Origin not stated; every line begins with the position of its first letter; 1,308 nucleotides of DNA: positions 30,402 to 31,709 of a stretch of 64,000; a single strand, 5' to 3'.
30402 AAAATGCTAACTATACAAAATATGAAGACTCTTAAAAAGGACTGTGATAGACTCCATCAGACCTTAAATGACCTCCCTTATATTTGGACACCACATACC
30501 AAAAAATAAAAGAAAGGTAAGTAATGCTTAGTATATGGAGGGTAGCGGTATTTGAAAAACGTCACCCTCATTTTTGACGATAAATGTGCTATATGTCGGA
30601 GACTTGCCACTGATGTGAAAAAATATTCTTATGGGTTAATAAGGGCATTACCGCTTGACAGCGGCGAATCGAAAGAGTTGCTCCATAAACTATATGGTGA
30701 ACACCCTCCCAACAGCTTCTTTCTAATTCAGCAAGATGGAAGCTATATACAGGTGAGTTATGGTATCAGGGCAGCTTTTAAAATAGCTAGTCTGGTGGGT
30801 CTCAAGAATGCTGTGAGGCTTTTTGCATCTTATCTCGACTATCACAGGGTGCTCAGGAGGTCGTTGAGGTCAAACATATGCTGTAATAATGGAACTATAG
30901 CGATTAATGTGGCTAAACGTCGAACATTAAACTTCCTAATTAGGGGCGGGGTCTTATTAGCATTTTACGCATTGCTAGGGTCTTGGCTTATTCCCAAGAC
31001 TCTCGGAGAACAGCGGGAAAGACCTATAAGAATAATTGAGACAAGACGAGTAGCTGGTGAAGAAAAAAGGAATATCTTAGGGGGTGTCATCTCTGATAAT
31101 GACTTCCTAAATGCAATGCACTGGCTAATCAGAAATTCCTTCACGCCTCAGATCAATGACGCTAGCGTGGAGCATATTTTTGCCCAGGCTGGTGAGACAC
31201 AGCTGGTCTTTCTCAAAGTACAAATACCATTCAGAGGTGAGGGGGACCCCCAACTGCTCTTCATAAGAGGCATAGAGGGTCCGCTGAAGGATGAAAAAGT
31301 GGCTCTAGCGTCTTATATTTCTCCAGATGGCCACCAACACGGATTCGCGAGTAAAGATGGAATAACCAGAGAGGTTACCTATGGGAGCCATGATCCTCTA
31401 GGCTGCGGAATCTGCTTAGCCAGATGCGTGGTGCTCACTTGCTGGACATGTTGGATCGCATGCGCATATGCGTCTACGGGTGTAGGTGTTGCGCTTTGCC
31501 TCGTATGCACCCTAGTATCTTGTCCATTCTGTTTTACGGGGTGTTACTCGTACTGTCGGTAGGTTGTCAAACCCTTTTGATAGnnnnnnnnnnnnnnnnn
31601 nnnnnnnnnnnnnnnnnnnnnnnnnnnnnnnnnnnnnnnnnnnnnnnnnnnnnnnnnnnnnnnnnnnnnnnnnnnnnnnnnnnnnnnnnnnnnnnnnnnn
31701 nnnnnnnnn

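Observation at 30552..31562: DCC-family thiol-disulfide oxidoreductase fused to a 12-cysteine hydrophobic C-terminal tail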

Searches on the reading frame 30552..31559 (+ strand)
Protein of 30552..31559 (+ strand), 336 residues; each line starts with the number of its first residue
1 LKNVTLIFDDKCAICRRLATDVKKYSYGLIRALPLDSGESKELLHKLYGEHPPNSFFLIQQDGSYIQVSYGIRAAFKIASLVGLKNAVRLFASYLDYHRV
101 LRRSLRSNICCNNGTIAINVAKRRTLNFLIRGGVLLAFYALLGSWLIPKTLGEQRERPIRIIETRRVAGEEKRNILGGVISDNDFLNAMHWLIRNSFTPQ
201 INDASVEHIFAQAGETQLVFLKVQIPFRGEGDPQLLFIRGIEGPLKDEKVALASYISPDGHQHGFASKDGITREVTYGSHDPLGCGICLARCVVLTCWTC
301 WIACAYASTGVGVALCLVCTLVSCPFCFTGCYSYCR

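Call 3: search_protein_families(library=pfam, proteins=[window:30552-31559:+], max_evalue=1)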
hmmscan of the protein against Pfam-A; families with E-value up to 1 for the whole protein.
window:30552-31559:+ (336 aa): 1 family
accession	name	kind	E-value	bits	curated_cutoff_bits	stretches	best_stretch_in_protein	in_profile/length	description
PF04134.17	DCC1-like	-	0.00085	21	27.8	1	6-100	1-95/113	DCC1-like thiol-disulfide oxidoreductase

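Call 5: find_homologous_proteins(query=window:30552-31559:+, max_evalue=0.01)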
Query window:30552-31559:+ (336 aa): 1 proteins with E <= 0.01 among 2583 candidates.
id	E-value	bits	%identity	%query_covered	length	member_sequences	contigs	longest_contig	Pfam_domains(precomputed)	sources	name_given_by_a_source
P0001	1.2e-229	779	100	100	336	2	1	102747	-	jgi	jgi:hypothetical protein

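Call 8: find_encoding_contigs(protein=P0001, flank=10000, max_places=6)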
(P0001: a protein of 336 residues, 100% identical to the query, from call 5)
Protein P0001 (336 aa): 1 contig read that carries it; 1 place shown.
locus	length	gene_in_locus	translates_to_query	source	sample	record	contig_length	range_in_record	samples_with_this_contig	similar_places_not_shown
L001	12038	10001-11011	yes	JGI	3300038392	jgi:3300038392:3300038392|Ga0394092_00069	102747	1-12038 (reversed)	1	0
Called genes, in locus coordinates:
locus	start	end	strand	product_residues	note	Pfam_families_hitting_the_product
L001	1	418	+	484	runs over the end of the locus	PF00587:tRNA-synt_2b, PF03129:HGTP_anticodon, PF09180:ProRS-C_1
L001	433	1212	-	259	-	PF01978:TrmB (weak)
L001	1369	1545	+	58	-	PF03911:Sec61_beta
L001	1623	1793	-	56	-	-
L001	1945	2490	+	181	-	PF02348:CTP_transf_3 (weak), PF12804:NTP_transf_3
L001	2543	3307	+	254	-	PF00106:adh_short, PF08659:KR, PF23441:SDR, PF13561:adh_short_C2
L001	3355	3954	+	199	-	PF00578:AhpC-TSA, PF08534:Redoxin, PF00085:Thioredoxin (faint), PF13098:Thioredoxin_2, PF13905:Thioredoxin_8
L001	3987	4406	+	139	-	PF07884:VKOR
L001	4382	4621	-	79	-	-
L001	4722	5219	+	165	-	PF08281:Sigma70_r4_2 (faint), PF04545:Sigma70_r4, PF13404:HTH_AsnC-type, PF13412:HTH_24, PF08279:HTH_11 (weak), PF01037:AsnC_trans_reg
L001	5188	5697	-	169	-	PF18306:LDcluster4, PF03641:Lysine_decarbox (weak), PF18171:LSDAT_prok (weak)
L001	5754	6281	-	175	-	-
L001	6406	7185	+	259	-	PF02732:ERCC4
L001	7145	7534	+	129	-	-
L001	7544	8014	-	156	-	-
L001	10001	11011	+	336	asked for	-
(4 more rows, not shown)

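Call 14: search_protein_representatives(protein=window:30552-31559:+)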
Query: 336 residues. Proteins with E-value up to 0.001 (for the whole library): 32; up to 1e-10: 9; up to 1e-30: 1. The best 32 are listed.
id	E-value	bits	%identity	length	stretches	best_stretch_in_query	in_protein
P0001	3.8e-230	779.0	100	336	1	1-336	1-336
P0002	1.8e-30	122.5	37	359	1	5-227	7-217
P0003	6.8e-23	97.6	35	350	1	4-229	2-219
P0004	3.6e-22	95.2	46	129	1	4-107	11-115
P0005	1.1e-16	77.2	34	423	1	4-152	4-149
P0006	3.3e-15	72.3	41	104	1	6-98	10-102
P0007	2.4e-14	69.5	29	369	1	5-140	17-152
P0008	3.3e-14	69.0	36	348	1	6-145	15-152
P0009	3.7e-12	62.3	34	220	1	5-146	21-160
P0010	1.6e-09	53.6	34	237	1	2-97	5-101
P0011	2.4e-09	53.1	28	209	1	4-137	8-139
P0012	3.1e-09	52.7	32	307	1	4-101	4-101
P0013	1.2e-08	50.7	25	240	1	4-139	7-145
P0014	2.0e-08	50.0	30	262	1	4-103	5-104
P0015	1.7e-07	47.0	34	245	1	5-101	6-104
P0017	2.4e-06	43.2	38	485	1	3-110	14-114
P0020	1.4e-05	40.6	27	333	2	6-97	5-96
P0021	1.6e-05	40.5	27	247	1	158-330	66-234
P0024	6.4e-05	38.5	30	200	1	6-92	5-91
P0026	7.3e-05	38.3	31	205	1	5-93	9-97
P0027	9.4e-05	37.9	26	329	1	6-115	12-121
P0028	1.0e-04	37.9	28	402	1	5-224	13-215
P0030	1.9e-04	36.9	31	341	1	6-98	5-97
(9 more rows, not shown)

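Call 17: search_protein_families(library=ncbifam, proteins=[P0001, P0002, P0003, P0005, P0007, P0008, P0012, P0020, P0021, P0028], max_evalue=1)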
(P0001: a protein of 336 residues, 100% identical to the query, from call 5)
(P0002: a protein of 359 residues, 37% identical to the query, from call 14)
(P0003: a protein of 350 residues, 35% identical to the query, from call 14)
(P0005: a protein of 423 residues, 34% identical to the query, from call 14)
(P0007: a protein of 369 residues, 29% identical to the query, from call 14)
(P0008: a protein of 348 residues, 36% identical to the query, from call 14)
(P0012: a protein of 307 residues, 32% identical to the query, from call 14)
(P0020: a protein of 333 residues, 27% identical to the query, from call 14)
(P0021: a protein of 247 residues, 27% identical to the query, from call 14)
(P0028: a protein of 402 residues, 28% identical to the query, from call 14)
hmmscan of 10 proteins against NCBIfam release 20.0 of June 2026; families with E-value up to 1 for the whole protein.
P0001 (336 aa): 1 family
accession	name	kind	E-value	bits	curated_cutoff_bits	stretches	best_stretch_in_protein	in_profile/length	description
NF040890.1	trans_reg_YgbI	equivalog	0.017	14.6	400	1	60-218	44-203/253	DNA-binding transcriptional repressor YgbI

P0002 (359 aa): 0 families

P0003 (350 aa): 0 families

P0005 (423 aa): 1 family
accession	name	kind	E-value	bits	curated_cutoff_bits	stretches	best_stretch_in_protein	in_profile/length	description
TIGR02811.1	formate_TAT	hypoth_equivalog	0.053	13.8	48.45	1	115-154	6-44/66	formate dehydrogenase region TAT target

P0007 (369 aa): 1 family
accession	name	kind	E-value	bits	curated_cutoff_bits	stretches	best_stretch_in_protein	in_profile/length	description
NF002366.0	PRK01346.1-3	equivalog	0.026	13.2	624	1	215-271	187-243/405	hypothetical protein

P0008 (348 aa): 0 families

P0012 (307 aa): 1 family
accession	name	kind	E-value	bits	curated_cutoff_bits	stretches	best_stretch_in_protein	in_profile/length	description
NF011971.0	PRK15443.1-2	equivalog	0.18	11.7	282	1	144-213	65-132/173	propanediol dehydratase small subunit PduE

P0020 (333 aa): 1 family
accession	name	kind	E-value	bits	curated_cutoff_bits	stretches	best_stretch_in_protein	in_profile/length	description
TIGR01409.1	TAT_signal_seq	domain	0.14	12.6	16.7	1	110-127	3-20/29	twin-arginine translocation signal domain-containing protein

P0021 (247 aa): 0 families

P0028 (402 aa): 0 families

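Call 28: search_protein_families(library=pfam, alignment_id=A1, max_evalue=0.1)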
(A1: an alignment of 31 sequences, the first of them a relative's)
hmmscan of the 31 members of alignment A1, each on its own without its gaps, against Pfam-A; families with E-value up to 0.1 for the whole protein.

A. member 1, P0001 (336 aa): 1 family
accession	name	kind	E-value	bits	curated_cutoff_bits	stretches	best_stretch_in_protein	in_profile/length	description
PF04134.17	DCC1-like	-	0.00085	21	27.8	1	6-100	1-95/113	DCC1-like thiol-disulfide oxidoreductase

B. families by the number of members that match (of 31 scanned): 5 families
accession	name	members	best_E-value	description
PF04134.17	DCC1-like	25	8.5e-06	DCC1-like thiol-disulfide oxidoreductase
PF10518.14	TAT_signal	2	0.032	TAT (twin-arginine translocation) pathway signal sequence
PF20019.4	VMAP-M20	1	0.07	vWA-MoxR associated protein middle region 20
PF13192.12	Thioredoxin_3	1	0.077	Thioredoxin domain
PF13723.12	Ketoacyl-synt_2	1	0.08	Beta-ketoacyl synthase, N-terminal domain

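Call 29: search_protein_families(library=ncbifam, alignment_id=A1, max_evalue=1)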
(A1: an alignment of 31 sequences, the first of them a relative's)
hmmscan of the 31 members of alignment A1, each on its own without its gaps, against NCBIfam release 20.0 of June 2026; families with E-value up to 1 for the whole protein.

A. member 1, P0001 (336 aa): 1 family
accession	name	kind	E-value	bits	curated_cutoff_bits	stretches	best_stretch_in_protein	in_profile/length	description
NF040890.1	trans_reg_YgbI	equivalog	0.017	14.6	400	1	60-218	44-203/253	DNA-binding transcriptional repressor YgbI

B. families by the number of members that match (of 31 scanned): 15 families
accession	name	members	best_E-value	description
TIGR01409.1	TAT_signal_seq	7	0.0082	twin-arginine translocation signal domain-containing protein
TIGR04117.1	Syntroph_Cxxx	3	0.019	Cys-Xaa-Xaa-Xaa repeat radical SAM target protein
TIGR02738.1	TrbB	2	0.0031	type-F conjugative transfer system pilin assembly thiol-disulfide isomerase TrbB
NF033852.1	fulvocin_rel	1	9.8e-31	bacteriocin fulvocin C-related protein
NF040890.1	trans_reg_YgbI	1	0.017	DNA-binding transcriptional repressor YgbI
NF002366.0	PRK01346.1-3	1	0.026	hypothetical protein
NF040994.1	MamV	1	0.051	CDF transporter MamV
TIGR02811.1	formate_TAT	1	0.053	formate dehydrogenase region TAT target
NF005521.0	PRK07159.1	1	0.082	F0F1 ATP synthase subunit C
NF049873.2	cytotoxin_MakE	1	0.11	alpha-pore-forming cytotoxin subunit MakE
TIGR02740.1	TraF-like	1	0.14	TraF-like protein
NF040970.1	memb_ExtQ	1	0.15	selenite/tellurite reduction operon b-type cytochrome membrane protein ExtQ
NF011971.0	PRK15443.1-2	1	0.18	propanediol dehydratase small subunit PduE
NF051467.1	peri_mod_PvdN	1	0.21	pyoverdine-tailoring periplasmic protein PvdN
NF007868.0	PRK10577.1-5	1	0.25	Fe(3+)-hydroxamate ABC transporter permease FhuB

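Call 30: search_protein_families(library=ncbifam, proteins=[P0027, P0026, P0024, P0030, P0020, P0021], max_evalue=1)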
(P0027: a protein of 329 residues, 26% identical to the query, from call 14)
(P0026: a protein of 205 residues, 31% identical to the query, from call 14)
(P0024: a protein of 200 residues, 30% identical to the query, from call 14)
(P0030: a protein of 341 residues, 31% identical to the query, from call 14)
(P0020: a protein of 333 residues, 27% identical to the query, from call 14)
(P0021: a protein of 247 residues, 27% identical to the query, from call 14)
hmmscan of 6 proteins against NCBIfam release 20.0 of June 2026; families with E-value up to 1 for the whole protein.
P0027 (329 aa): 1 family
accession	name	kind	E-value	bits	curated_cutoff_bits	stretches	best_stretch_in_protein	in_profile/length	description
NF033852.1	fulvocin_rel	subfamily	9.8e-31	107.6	35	1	186-327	1-150/150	bacteriocin fulvocin C-related protein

P0026 (205 aa): 2 families
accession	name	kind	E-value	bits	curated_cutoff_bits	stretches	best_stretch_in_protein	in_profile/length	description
TIGR01409.1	TAT_signal_seq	domain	0.0082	16.5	16.7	1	117-142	3-27/29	twin-arginine translocation signal domain-containing protein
NF051467.1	peri_mod_PvdN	equivalog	0.21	10.2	650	1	117-143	4-30/425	pyoverdine-tailoring periplasmic protein PvdN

P0024 (200 aa): 1 family
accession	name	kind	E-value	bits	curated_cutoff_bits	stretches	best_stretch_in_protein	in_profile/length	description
TIGR01409.1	TAT_signal_seq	domain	0.19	12.2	16.7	1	113-135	3-27/29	twin-arginine translocation signal domain-containing protein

P0030 (341 aa): 0 families

P0020 (333 aa): 1 family
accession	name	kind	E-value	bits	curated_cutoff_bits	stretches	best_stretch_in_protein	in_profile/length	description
TIGR01409.1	TAT_signal_seq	domain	0.14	12.6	16.7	1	110-127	3-20/29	twin-arginine translocation signal domain-containing protein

P0021 (247 aa): 0 families

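Call 34: find_encoding_contigs(protein=P0002, flank=6000, max_places=4)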
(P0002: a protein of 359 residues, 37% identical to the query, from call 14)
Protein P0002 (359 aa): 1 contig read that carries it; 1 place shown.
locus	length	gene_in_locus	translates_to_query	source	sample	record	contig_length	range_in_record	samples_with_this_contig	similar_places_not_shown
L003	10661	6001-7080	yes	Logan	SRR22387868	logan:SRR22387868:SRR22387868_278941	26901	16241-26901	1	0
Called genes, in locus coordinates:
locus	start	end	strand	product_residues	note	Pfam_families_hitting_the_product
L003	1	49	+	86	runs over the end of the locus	-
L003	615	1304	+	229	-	PF17746:SfsA_N, PF03749:SfsA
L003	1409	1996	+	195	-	PF07282:Cas12f1-like_TNB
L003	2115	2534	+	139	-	-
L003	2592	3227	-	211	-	PF01810:LysE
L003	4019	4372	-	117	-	PF13975:gag-asp_proteas (weak)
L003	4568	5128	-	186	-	PF02535:Zip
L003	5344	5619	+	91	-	-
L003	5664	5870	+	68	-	-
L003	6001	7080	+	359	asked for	-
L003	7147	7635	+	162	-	-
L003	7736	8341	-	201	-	PF07758:DUF1614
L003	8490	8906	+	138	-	-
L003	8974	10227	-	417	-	PF07731:Cu-oxidase_2 (weak), PF07732:Cu-oxidase_3, PF00127:Copper-bind (faint), PF13473:Cupredoxin_1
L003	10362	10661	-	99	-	?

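Call 35: find_encoding_contigs(protein=P0003, flank=6000, max_places=4)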
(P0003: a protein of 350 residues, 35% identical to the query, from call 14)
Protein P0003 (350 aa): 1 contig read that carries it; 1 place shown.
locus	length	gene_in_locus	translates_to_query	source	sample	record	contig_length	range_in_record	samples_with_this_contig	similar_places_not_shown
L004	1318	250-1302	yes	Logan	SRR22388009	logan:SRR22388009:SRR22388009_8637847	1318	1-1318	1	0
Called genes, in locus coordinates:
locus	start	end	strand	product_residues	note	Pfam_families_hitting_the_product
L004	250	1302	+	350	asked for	PF04134:DCC1-like (weak)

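Call 38: find_encoding_contigs(protein=P0007, flank=6000, max_places=4)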
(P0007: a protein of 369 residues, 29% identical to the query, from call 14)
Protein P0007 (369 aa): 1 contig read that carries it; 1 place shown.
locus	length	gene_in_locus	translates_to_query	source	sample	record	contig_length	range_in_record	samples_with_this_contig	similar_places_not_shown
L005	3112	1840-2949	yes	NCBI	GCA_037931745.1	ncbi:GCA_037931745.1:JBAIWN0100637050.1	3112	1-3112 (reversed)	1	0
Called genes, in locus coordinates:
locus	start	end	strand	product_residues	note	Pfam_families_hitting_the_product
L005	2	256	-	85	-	?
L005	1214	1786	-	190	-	-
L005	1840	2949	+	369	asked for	-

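Call 39: find_encoding_contigs(protein=P0008, flank=6000, max_places=4)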
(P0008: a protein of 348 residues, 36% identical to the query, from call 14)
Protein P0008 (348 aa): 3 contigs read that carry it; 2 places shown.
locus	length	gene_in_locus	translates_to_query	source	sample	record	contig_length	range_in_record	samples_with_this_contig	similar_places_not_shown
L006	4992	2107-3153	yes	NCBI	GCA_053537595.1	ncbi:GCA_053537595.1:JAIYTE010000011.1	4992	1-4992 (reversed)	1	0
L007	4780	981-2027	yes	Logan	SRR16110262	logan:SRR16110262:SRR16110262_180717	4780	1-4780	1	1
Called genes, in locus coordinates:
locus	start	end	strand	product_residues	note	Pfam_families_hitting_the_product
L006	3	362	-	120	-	?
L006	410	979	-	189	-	PF00565:SNase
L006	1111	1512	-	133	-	-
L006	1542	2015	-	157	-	-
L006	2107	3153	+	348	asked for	-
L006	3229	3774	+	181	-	-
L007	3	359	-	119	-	?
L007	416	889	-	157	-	-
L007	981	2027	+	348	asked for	-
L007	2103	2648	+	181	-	-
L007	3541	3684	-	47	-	-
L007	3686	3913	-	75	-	-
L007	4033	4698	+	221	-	PF08241:Methyltransf_11 (weak), PF13649:Methyltransf_25 (weak)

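Call 50: find_homologous_proteins(query=A1, max_evalue=0.00001)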
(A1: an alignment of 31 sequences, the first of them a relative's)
Query A1 (31 sequences) (336 aa, profile of the alignment): 7 proteins with E <= 0.00001 among 8000 candidates.
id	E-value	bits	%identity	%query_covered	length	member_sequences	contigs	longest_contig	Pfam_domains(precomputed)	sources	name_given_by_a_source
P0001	6.1e-53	199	100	100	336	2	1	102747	-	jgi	jgi:hypothetical protein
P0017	5.1e-46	176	36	32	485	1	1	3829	-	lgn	-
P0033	1.5e-39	155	28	46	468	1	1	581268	-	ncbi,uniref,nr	ncbi:thiol-disulfide oxidoreductase DCC family protein [Halosimplex salinum]|uniref:hypothetical pro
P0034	1.4e-37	148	36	27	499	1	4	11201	PF04134.18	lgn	-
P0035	1.9e-30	125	30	45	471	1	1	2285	-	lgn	-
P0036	1.2e-29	122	36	27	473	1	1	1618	-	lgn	-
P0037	1.8e-28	118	27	48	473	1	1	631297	-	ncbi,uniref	ncbi:hypothetical protein [Halorubellus litoreus]|uniref:Uncharacterized protein n=1 Tax=Halorubellu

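Call 52: search_protein_families(library=ncbifam, proteins=[P0033, P0034, P0035, P0036, P0037, P0017], max_evalue=1)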
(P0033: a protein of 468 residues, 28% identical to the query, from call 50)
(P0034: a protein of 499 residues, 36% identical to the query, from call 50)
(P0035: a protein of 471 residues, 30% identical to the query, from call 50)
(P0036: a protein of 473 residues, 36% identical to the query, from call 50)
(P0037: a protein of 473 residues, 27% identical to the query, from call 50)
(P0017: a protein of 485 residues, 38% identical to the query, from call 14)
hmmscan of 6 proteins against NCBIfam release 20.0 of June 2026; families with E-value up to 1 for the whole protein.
P0033 (468 aa): 0 families

P0034 (499 aa): 0 families

P0035 (471 aa): 0 families

P0036 (473 aa): 1 family
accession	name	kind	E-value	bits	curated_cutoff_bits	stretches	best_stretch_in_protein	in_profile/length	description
NF000321.3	blaPEN-Bpc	exception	0.036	13.1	580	1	118-197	181-259/295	PEN family class A beta-lactamase, Bpc-type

P0037 (473 aa): 0 families

P0017 (485 aa): 0 families

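Call 54: find_encoding_contigs(protein=P0033, flank=7000, max_places=3)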
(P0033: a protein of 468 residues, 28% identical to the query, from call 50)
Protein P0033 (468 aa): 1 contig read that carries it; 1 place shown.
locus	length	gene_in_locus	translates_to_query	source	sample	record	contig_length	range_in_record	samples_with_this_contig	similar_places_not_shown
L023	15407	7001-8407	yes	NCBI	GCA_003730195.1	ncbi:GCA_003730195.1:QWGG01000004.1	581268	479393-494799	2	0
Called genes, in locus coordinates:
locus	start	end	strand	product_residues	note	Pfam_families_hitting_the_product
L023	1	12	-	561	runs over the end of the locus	-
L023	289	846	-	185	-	-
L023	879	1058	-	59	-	PF23451:Zn_ribbon_PaaD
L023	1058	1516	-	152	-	PF01883:FeS_assembly_P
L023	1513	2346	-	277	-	PF05138:PaaA_PaaC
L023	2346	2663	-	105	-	PF06243:PaaB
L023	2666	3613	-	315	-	PF05138:PaaA_PaaC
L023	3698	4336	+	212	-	PF15915:BAT (faint), PF04967:HTH_10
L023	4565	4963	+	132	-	-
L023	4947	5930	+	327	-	PF00005:ABC_tran, PF13304:AAA_21, PF13732:DrrA1-3_C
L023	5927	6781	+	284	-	PF12679:ABC2_membrane_2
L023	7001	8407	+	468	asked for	-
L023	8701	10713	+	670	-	PF00501:AMP-binding, PF23562:AMP-binding_C_3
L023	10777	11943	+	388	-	PF01266:DAO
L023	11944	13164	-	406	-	PF17231:DUF5305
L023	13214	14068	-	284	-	-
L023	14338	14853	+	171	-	-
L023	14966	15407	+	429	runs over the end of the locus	-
